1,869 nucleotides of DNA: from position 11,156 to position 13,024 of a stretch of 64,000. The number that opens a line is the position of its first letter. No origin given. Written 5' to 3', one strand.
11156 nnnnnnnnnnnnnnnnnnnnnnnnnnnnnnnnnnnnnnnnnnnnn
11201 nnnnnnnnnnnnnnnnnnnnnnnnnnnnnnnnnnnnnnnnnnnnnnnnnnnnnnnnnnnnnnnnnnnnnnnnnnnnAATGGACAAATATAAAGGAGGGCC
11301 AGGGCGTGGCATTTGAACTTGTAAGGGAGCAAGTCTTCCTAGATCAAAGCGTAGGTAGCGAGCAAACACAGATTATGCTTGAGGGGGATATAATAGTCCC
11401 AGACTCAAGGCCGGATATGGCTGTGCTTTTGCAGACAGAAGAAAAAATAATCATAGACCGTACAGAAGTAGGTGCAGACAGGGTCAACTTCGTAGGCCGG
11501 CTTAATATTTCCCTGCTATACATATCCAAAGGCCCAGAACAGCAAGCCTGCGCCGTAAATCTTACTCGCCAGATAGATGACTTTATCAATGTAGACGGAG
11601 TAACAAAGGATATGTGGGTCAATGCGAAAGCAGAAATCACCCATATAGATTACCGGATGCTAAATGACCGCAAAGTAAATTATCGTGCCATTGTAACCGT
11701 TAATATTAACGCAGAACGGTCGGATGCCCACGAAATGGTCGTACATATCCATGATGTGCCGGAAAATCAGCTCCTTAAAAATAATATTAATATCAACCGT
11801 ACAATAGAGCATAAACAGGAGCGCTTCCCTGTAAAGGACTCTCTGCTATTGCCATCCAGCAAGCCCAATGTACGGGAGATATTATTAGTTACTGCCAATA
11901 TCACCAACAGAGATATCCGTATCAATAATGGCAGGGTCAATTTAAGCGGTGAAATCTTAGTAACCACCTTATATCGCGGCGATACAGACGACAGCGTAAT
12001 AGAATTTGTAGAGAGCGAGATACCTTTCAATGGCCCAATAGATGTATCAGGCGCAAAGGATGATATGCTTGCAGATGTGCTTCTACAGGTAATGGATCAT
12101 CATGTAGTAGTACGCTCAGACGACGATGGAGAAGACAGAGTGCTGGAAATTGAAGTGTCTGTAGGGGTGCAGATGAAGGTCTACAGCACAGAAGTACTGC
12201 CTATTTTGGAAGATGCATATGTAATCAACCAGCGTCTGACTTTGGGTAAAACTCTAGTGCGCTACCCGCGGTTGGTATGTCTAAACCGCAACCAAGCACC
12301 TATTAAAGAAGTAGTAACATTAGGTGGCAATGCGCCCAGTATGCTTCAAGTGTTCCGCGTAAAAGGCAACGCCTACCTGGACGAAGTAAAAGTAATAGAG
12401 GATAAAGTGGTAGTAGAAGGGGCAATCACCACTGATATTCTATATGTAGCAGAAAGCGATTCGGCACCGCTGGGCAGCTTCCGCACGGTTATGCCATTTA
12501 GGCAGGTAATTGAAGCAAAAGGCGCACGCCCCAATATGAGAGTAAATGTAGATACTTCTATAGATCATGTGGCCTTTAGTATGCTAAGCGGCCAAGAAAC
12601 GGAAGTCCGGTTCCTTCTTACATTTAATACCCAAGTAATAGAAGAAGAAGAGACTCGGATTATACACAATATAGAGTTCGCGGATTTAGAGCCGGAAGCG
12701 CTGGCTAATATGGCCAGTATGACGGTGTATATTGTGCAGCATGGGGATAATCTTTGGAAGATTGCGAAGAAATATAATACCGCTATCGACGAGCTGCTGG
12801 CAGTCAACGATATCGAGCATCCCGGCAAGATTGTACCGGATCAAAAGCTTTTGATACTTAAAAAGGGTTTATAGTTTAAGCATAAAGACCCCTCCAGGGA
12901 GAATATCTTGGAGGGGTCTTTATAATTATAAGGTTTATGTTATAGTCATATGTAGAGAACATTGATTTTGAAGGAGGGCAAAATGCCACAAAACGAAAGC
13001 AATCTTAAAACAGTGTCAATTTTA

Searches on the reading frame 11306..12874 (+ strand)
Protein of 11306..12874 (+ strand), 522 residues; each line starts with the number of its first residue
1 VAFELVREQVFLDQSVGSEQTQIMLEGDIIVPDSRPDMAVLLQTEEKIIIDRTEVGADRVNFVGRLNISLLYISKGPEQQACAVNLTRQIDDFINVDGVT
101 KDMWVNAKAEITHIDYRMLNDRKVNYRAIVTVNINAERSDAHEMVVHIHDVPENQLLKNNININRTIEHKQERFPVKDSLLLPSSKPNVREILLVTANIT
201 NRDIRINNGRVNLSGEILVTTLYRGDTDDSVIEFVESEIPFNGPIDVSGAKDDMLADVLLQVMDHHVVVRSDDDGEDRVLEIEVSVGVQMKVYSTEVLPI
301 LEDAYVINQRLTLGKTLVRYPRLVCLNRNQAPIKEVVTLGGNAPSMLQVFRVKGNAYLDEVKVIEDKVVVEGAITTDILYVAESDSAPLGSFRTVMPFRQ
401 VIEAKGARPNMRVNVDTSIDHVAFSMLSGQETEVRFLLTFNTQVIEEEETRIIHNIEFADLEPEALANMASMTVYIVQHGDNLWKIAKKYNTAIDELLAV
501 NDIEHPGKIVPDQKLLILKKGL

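Call 40: search_protein_families(library=pfam, proteins=[window:11306-12874:+], max_evalue=0.00001)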
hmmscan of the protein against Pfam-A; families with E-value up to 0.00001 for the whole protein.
window:11306-12874:+ (522 aa): 2 families
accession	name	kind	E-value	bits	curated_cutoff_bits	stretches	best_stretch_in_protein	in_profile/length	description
PF12673.12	SipL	-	1.1e-47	160.5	23.6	3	346-426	2-77/78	SipL, SPOCS domain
PF01476.26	LysM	-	9.7e-11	41.9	20.9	1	475-517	1-42/43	LysM domain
